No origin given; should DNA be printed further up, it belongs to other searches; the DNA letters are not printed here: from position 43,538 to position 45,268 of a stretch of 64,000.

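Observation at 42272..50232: Expanded family of about 470-aa double-HTH proteins: three paralogs within 8 kb, plus two related 325-aa paralogs at 3353-6686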

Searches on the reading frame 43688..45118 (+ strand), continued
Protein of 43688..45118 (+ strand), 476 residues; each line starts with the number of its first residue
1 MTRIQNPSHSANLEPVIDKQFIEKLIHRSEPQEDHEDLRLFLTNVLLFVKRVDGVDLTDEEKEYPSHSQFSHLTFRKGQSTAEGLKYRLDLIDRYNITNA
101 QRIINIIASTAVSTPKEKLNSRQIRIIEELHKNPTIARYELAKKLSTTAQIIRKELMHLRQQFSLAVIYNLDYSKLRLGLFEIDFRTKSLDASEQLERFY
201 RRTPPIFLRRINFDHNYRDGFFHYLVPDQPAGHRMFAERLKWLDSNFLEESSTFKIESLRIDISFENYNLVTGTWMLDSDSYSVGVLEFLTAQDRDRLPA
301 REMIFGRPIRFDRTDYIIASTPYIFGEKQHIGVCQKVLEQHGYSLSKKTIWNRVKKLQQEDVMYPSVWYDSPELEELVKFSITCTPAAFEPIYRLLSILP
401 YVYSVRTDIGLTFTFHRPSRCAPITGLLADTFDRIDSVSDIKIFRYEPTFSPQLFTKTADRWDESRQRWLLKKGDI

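Call 28: search_protein_families(library=pfam, proteins=[P0100, P0135, P0141, P0143, P0139, P0150, P0164, P0171, P0127, P0108], max_evalue=0.01)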
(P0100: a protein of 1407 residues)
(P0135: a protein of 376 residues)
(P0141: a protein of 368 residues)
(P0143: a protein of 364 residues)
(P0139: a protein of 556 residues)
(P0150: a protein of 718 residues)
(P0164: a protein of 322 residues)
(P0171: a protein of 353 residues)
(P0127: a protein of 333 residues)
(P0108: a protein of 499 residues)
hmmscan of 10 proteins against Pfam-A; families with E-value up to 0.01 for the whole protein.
P0100 (1407 aa): 54 families (the best 25 are shown)
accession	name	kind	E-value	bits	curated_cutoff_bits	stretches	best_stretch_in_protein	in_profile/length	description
PF13412.12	HTH_24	-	4.8e-67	221.8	21.9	8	989-1021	2-34/48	Winged helix-turn-helix DNA-binding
PF00196.25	GerE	-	3.9e-49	164.5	23.5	5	1080-1129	5-52/57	Bacterial regulatory proteins, luxR family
PF13404.12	HTH_AsnC-type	-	8.1e-48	160.4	27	7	1172-1201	6-35/42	AsnC-type helix-turn-helix domain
PF04545.22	Sigma70_r4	-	1.7e-35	120.7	24.1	3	789-830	2-42/50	Sigma-70, region 4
PF08281.18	Sigma70_r4_2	-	5.2e-27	93.7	25.7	2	981-1032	4-54/54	Sigma-70, region 4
PF12802.13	MarR_2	-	1.9e-26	92.4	27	1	792-831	3-43/61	MarR family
PF08279.18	HTH_11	-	2e-26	92.1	25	1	1081-1115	1-36/55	HTH domain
PF01047.28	MarR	-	2.2e-24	85.5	24.6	0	990-1021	3-34/59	MarR family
PF13384.12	HTH_23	-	2.2e-22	78.6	24.6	0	1083-1111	8-34/50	Homeodomain-like domain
PF19187.6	HTH_PafC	-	9.2e-20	71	32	0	1081-1114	5-38/115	PafC helix-turn-helix domain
PF09339.16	HTH_IclR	-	8.6e-18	64.3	22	0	993-1021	6-35/52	IclR helix-turn-helix domain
PF17024.10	DMAP1_like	-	1.2e-12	48.4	30.8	0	798-849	42-93/113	Putative DMAP1-like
PF13565.12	HTH_32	-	5.5e-12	46.5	33.7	0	791-826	28-70/73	Homeodomain-like domain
PF25212.1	HVO_A0114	-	1.5e-11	44.4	27.6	0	785-831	13-59/84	HVO_A0114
PF07638.17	Sigma70_ECF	-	2.4e-11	44.3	21.1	0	984-1024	132-171/185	ECF sigma factor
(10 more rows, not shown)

P0135 (376 aa): 9 families
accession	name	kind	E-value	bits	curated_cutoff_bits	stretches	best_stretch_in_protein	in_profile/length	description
PF13404.12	HTH_AsnC-type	-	4.1e-16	59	27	1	8-47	3-42/42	AsnC-type helix-turn-helix domain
PF13412.12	HTH_24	-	4.6e-16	58.6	21.9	1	6-50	1-45/48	Winged helix-turn-helix DNA-binding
PF01047.28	MarR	-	3e-06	27.4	24.6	1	6-50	1-45/59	MarR family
PF22451.2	NirdL-like_HTH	-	5.8e-05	23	27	1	23-50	17-44/47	Siroheme decarboxylase NirDL-like HTH domain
PF12802.13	MarR_2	-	9.5e-05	22.9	27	1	6-50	3-48/61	MarR family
PF08279.18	HTH_11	-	0.00015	22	25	1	12-50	4-43/55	HTH domain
PF12840.13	HTH_20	-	0.00022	21.6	27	1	7-50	3-46/51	Helix-turn-helix domain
PF13545.12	HTH_Crp_2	-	0.00082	19.7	27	0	26-53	26-53/70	Crp-like helix-turn-helix domain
PF13730.12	HTH_36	-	0.0014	18.8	25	1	6-51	3-54/55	Helix-turn-helix domain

P0141 (368 aa): 6 families
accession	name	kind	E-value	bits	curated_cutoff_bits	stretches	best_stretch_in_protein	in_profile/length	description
PF13404.12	HTH_AsnC-type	-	9.1e-06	25.8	27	1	12-40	7-35/42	AsnC-type helix-turn-helix domain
PF13412.12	HTH_24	-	1e-05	25.4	21.9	1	8-46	3-41/48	Winged helix-turn-helix DNA-binding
PF09339.16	HTH_IclR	-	0.0032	17.6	22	1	8-46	3-42/52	IclR helix-turn-helix domain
PF25213.1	HVO_A0261_N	-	0.006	16.9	35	0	8-50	11-52/86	HVO_A0261 N-terminal domain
PF08279.18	HTH_11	-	0.0064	16.8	25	0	9-47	1-40/55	HTH domain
PF01316.27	Arg_repressor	-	0.0085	16.3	27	0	206-245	10-49/70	Arginine repressor, DNA binding domain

P0143 (364 aa): 0 families

P0139 (556 aa): 1 family
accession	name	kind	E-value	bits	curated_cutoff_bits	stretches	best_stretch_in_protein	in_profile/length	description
PF13545.12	HTH_Crp_2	-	0.0063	16.9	27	0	221-247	27-53/70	Crp-like helix-turn-helix domain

P0150 (718 aa): 4 families
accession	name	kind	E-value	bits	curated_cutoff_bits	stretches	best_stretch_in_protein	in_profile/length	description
PF13404.12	HTH_AsnC-type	-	1.6e-11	44.3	27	1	551-589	4-42/42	AsnC-type helix-turn-helix domain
PF13412.12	HTH_24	-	3e-08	33.6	21.9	1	551-589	4-42/48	Winged helix-turn-helix DNA-binding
PF22451.2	NirdL-like_HTH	-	0.00034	20.6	27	1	563-593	15-45/47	Siroheme decarboxylase NirDL-like HTH domain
PF12802.13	MarR_2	-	0.0027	18.3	27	0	567-591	23-47/61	MarR family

P0164 (322 aa): 5 families
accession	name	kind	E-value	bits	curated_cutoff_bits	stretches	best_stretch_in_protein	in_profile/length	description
PF13412.12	HTH_24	-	1.1e-09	38.1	21.9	2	173-217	4-48/48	Winged helix-turn-helix DNA-binding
PF13404.12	HTH_AsnC-type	-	8.1e-09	35.6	27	1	173-208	4-39/42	AsnC-type helix-turn-helix domain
PF00196.25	GerE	-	0.00024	21.1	23.5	1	1-46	1-44/57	Bacterial regulatory proteins, luxR family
PF12802.13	MarR_2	-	0.0017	18.9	27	0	3-46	3-47/61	MarR family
PF01037.27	AsnC_trans_reg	-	0.0028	18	25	0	243-288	6-54/73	Lrp/AsnC ligand binding domain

P0171 (353 aa): 14 families
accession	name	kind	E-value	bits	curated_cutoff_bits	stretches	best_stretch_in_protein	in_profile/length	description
PF13412.12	HTH_24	-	2e-17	63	21.9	1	6-47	2-43/48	Winged helix-turn-helix DNA-binding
PF13404.12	HTH_AsnC-type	-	1.2e-16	60.7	27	2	6-46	2-42/42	AsnC-type helix-turn-helix domain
PF01047.28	MarR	-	2.9e-08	33.9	24.6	1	9-48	5-44/59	MarR family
PF09339.16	HTH_IclR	-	1.1e-05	25.5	22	1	11-47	7-44/52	IclR helix-turn-helix domain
PF08279.18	HTH_11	-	1.4e-05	25.3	25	1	10-49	3-43/55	HTH domain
PF13384.12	HTH_23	-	4.6e-05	23.5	24.6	1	11-44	9-40/50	Homeodomain-like domain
PF13545.12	HTH_Crp_2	-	7.3e-05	23.1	27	1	21-48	22-49/70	Crp-like helix-turn-helix domain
PF18024.7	HTH_50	-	0.00019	21.5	27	0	26-43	28-45/50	Helix-turn-helix domain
PF12802.13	MarR_2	-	0.00099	19.7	27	0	12-47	10-46/61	MarR family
PF25212.1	HVO_A0114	-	0.0011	19.2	27.6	0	4-48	19-63/84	HVO_A0114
PF05491.19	RuvB_C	-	0.0022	18.3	24.7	0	192-233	4-48/72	RuvB C-terminal winged helix domain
PF12840.13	HTH_20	-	0.0028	18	27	1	11-47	8-44/51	Helix-turn-helix domain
PF08280.17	HTH_Mga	-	0.0078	16.6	23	0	7-45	5-43/59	M protein trans-acting positive regulator (MGA) HTH domain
PF25213.1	HVO_A0261_N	-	0.0081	16.5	35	0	10-53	14-57/86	HVO_A0261 N-terminal domain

P0127 (333 aa): 70 families (the best 25 are shown)
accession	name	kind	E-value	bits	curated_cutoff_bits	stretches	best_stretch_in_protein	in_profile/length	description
PF13412.12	HTH_24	-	1.4e-41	140.3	21.9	5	114-156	3-45/48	Winged helix-turn-helix DNA-binding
PF08279.18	HTH_11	-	3.5e-41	139.3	25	5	56-106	1-49/55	HTH domain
PF08280.17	HTH_Mga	-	8.8e-28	96.5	23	5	112-153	3-44/59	M protein trans-acting positive regulator (MGA) HTH domain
PF13404.12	HTH_AsnC-type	-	5.2e-27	93.8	27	3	60-94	8-42/42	AsnC-type helix-turn-helix domain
PF13384.12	HTH_23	-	1.5e-22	79.2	24.6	1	228-272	3-45/50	Homeodomain-like domain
PF12802.13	MarR_2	-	1.1e-20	74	27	1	119-156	10-48/61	MarR family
PF13518.12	HTH_28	-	1.5e-19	70.2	25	0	71-98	14-41/52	Helix-turn-helix domain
PF13545.12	HTH_Crp_2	-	2.2e-18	66.4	27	3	127-168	21-62/70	Crp-like helix-turn-helix domain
PF25213.1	HVO_A0261_N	-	1.6e-17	63.5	35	1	114-167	11-63/86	HVO_A0261 N-terminal domain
PF13551.12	HTH_29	-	2.2e-17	63.3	28.1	2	56-98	1-41/64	Winged helix-turn helix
PF13730.12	HTH_36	-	8e-17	61.2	25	1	71-97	27-53/55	Helix-turn-helix domain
PF08220.18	HTH_DeoR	-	8.9e-17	61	21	1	115-170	1-56/57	DeoR-like helix-turn-helix domain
PF01047.28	MarR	-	1.2e-16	60.8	24.6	2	118-156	7-45/59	MarR family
PF01978.25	TrmB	-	2.6e-14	53.2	25.6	0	61-97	15-50/68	Sugar-specific transcriptional regulator TrmB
PF13565.12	HTH_32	-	1.3e-12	48.5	33.7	0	85-138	1-56/73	Homeodomain-like domain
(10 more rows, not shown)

P0108 (499 aa): 0 families

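Call 43: find_encoding_contigs(protein=P0035, flank=10000, max_places=2)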
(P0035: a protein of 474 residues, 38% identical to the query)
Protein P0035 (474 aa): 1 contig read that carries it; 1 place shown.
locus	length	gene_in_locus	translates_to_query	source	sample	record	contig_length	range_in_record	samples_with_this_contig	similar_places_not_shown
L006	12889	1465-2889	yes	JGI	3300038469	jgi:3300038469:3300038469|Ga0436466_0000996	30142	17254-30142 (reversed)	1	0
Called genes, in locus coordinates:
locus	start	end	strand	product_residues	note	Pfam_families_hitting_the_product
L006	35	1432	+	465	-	-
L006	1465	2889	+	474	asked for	-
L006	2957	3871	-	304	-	PF14397:ATPgrasp_ST (faint), PF18030:Rimk_N (weak), PF02655:ATP-grasp_3, PF08443:RimK, PF02955:GSH-S_ATP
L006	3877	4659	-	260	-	PF01996:F420_ligase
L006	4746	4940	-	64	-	-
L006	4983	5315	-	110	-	-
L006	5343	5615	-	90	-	-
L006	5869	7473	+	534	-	-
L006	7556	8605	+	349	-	-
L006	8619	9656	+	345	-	-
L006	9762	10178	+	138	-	PF01568:Molydop_binding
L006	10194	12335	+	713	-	PF03030:H_PPase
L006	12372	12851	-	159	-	PF02525:Flavodoxin_2 (weak), PF03358:FMN_red, PF12641:Flavodoxin_3 (weak), PF12724:Flavodoxin_5, PF00258:Flavodoxin_1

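Call 44: find_encoding_contigs(protein=P0036, flank=10000, max_places=2)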
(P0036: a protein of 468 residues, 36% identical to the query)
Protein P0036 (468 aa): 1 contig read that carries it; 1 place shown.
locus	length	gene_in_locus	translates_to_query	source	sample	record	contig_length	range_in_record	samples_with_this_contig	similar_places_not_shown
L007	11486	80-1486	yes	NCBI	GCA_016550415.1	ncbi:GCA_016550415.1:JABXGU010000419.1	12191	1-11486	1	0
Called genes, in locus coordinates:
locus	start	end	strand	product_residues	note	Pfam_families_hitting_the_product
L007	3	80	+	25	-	?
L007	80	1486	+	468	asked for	-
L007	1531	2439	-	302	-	PF18030:Rimk_N (weak), PF14397:ATPgrasp_ST (faint), PF02655:ATP-grasp_3, PF02955:GSH-S_ATP, PF08443:RimK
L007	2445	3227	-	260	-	PF01996:F420_ligase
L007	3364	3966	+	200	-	PF00626:Gelsolin, PF25480:DUF7904 (faint), PF00626:Gelsolin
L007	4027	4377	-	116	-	-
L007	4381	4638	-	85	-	-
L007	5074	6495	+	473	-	PF13412:HTH_24 (weak)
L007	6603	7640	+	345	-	-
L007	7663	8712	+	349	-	-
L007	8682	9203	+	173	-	PF01568:Molydop_binding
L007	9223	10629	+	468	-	PF00384:Molybdopterin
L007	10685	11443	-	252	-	PF00702:Hydrolase, PF13419:HAD_2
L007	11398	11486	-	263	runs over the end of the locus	?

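Call 49: fold_search(model_id=the predicted structure, library=pdb)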
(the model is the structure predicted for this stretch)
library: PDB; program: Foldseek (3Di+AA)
matches with E <= 10: 1104; with E <= 0.001: 14
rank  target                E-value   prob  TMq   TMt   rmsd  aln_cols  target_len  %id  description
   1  4ch7                  1.3e-07  1.00  0.40  0.56   7.4       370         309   13  Crystal structure of the siroheme decarboxylase NirDL (released 2014-07-30)
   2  4czc                  8.2e-07  1.00  0.38  0.53   7.7       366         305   14  Crystal structure of the siroheme decarboxylase NirDL in co-complex with iron-uroporphyrin III analogue (released 2014-07-30)
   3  2dbb_B                2.0e-05  1.00  0.22  0.60   4.9       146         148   15  Crystal structure of PH0061 (released 2006-06-15)
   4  2dbb_A                1.0e-04  1.00  0.23  0.61   4.8       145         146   15  Crystal structure of PH0061 (released 2006-06-15)
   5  2p5v_C                2.8e-04  1.00  0.22  0.57   4.6       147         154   18  Crystal Structure of Transcriptional Regulator NMB0573 from Neisseria Meningitidis (released 2007-04-03)
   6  3i4p                  3.7e-04  1.00  0.21  0.55   4.9       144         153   14  Crystal structure of AsnC family transcriptional regulator from Agrobacterium tumefaciens (released 2009-07-28)
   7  2p5v_G                3.9e-04  1.00  0.22  0.55   4.9       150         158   19  Crystal Structure of Transcriptional Regulator NMB0573 from Neisseria Meningitidis (released 2007-04-03)
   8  9w4w                  4.5e-04  1.00  0.22  0.56   5.1       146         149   12  Structure of transcription factor in complex with L-Ile (released 2026-03-25)
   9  2efn                  5.0e-04  1.00  0.22  0.57   4.8       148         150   13  Crystal Structure of Ser 32 to Ala of ST1022 from Sulfolobus tokodaii 7 (released 2008-02-26)
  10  2pmh                  5.0e-04  1.00  0.22  0.57   4.9       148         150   13  Crystal structure of Thr132Ala of ST1022 from Sulfolobus tokodaii (released 2008-04-22)
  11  2p6t_F                5.3e-04  1.00  0.22  0.57   4.6       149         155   17  CRYSTAL STRUCTURE OF TRANSCRIPTIONAL REGULATOR NMB0573 and L-LEUCINE COMPLEX FROM NEISSERIA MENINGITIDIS (released 2007-04-03)
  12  2p6t_B                6.2e-04  1.00  0.22  0.56   4.7       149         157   17  CRYSTAL STRUCTURE OF TRANSCRIPTIONAL REGULATOR NMB0573 and L-LEUCINE COMPLEX FROM NEISSERIA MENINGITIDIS (released 2007-04-03)
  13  2gqq_C                7.2e-04  1.00  0.23  0.59   4.7       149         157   19  Crystal Structure of E. coli Leucine-responsive regulatory protein (Lrp) (released 2007-03-06)
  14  2efo                  7.2e-04  1.00  0.22  0.57   5.0       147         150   15  Crystal structure of Tyr77 to Ala of ST1022 from Sulfolobus tokodaii 7 (released 2008-02-26)
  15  4pcq_C                1.2e-03  1.00  0.19  0.50   6.4       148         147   16  Crystal Structure of MtbAldR (Rv2779c) (released 2015-05-06)
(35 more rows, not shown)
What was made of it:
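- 43688..45118 (+): Paralog B, 476 aa, the modelled member. It is an exact match to a 'Promethearchaeota archaeon' hypothetical protein. Foldseek match to NirDL at E 1.3e-7 (call 49).
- On Lrp/AsnC (FFRP) family: Foldseek probability is 1.00 with target-normalised TM-score 0.55-0.63 (call 49).
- Foldseek gives the same ranking (call 49).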

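Call 50: find_related_loci(query=A2, collection=genome_contigs, flank=8000)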
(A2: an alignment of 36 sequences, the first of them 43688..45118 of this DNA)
Query A2 (476 aa) in genome_contigs; peptide patterns used: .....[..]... (x = any residue, [..] = any of these).
118 stretches matched a pattern; 17 encode a relative of the query (tblastn E <= 1e-3); 17 distinct loci.
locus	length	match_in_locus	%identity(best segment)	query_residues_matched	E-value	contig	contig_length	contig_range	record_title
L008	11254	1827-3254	86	1-476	0e+0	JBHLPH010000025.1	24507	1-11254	MAG: Promethearchaeota archaeon isolate H2M.135 H2M.135@1397, whole genome shotgun sequence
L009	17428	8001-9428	71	1-476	0e+0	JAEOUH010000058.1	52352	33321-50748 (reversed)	MAG: Candidatus Hermodarchaeota archaeon isolate FT1_005 k127_21046436, whole genome shotgun sequence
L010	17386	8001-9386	69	15-476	0e+0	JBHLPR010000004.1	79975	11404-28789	MAG: Promethearchaeota archaeon isolate H2S.129 H2S.129@124, whole genome shotgun sequence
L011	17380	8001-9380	69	17-476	0e+0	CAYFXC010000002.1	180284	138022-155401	MAG TPA_asm: uncultured archaeon isolate ERP108616_co2_263 genome assembly, contig: NODE_22_length_180284_cov_5.714968,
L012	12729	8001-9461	55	3-476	4e-178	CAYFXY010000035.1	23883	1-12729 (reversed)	MAG TPA_asm: uncultured archaeon isolate ERP108616_co2_125 genome assembly, contig: NODE_2934_length_23883_cov_2.829318,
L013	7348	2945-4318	55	19-476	7e-175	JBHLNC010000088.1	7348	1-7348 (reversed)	MAG: Promethearchaeota archaeon isolate DZ2S.148 DZ2S.148@39119, whole genome shotgun sequence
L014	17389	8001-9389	55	14-476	7e-174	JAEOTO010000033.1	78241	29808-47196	MAG: Candidatus Hermodarchaeota archaeon isolate YT2_032 k127_30489591, whole genome shotgun sequence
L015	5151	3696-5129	53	7-476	1e-173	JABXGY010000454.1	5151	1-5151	MAG: archaeon isolate H03M_Hermod_104 h03m_104_k127_7257592, whole genome shotgun sequence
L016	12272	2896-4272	51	22-476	1e-159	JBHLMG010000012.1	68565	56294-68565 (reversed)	MAG: Promethearchaeota archaeon isolate DZ2M.269 DZ2M.269@911, whole genome shotgun sequence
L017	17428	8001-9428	69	1-476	0e+0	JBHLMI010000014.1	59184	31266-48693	MAG: Promethearchaeota archaeon isolate DZ2M.271 DZ2M.271@1223, whole genome shotgun sequence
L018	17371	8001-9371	35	24-476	9e-91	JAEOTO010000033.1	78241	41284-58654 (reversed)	MAG: Candidatus Hermodarchaeota archaeon isolate YT2_032 k127_30489591, whole genome shotgun sequence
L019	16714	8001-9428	79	1-476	0e+0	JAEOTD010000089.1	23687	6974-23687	MAG: Candidatus Hermodarchaeota archaeon isolate YT1_028 k127_25335760, whole genome shotgun sequence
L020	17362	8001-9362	35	20-475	2e-86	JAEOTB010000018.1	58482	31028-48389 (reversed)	MAG: Candidatus Hermodarchaeota archaeon isolate YT1_014 k127_6535125, whole genome shotgun sequence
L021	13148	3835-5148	27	31-469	4e-51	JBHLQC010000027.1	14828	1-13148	MAG: Candidatus Odinarchaeota archaeon isolate H3S.115 H3S.115@1902, whole genome shotgun sequence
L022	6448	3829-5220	25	1-469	1e-48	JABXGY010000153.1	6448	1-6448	MAG: archaeon isolate H03M_Hermod_104 h03m_104_k127_1642898, whole genome shotgun sequence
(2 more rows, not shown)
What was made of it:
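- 45044..45115 (+): B C-terminal tail with the family hallmark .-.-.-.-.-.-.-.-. (W462 and W469). The motif alone retrieved 17 related loci (call 50).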

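Call 71: list_cluster_members(proteins=[P0048, P0050, P0054, P0056, P0064, P0068, P0071, P0077, P0084, P0088])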
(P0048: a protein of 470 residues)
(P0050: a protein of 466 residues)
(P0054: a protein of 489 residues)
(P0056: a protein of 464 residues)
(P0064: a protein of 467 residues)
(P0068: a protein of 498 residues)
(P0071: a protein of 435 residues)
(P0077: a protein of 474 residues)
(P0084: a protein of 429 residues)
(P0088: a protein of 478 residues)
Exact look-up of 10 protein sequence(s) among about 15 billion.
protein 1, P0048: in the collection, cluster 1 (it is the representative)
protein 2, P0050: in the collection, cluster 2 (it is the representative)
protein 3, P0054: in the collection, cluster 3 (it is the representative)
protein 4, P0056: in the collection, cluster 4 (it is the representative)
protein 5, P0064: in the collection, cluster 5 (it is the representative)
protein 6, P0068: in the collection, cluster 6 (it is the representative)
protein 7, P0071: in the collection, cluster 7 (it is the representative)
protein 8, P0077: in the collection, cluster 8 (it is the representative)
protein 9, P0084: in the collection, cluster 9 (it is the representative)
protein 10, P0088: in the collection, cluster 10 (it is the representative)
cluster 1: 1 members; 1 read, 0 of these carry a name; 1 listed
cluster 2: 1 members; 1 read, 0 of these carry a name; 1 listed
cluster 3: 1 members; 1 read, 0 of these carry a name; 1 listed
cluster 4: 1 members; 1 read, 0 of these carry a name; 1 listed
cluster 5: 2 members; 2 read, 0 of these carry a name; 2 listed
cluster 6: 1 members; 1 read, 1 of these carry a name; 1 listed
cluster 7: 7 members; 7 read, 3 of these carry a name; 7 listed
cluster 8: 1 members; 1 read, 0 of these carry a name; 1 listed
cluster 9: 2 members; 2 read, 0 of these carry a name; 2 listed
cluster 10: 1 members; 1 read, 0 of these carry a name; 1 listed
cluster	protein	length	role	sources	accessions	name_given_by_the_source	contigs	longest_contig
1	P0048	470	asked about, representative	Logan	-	-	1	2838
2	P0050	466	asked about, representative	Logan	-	-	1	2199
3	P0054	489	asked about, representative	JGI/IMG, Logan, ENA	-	-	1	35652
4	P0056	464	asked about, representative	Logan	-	-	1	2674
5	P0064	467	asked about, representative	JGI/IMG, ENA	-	-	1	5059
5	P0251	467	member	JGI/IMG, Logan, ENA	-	-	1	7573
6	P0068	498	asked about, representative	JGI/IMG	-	DNA-binding Lrp family transcriptional regulator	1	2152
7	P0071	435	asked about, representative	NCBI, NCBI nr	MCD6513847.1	MAG: hypothetical protein J7L07_02880, partial [Candidatus Odinarchaeota archaeon] | hypothetical protein [Candidatus Odinarchaeota archaeon]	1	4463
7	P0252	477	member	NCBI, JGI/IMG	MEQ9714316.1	MAG: hypothetical protein ABGF52_02120 [Candidatus Asgardarchaeum sp.]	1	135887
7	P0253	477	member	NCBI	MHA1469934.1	MAG: hypothetical protein ACTSSP_05170 [Candidatus Asgardarchaeia archaeon]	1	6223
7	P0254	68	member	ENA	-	-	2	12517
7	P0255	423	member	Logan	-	-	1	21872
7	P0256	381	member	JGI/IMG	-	-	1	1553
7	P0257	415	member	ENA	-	-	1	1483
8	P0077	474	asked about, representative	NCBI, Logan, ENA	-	-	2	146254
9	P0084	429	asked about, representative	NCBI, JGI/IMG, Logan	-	-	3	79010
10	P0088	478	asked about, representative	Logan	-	-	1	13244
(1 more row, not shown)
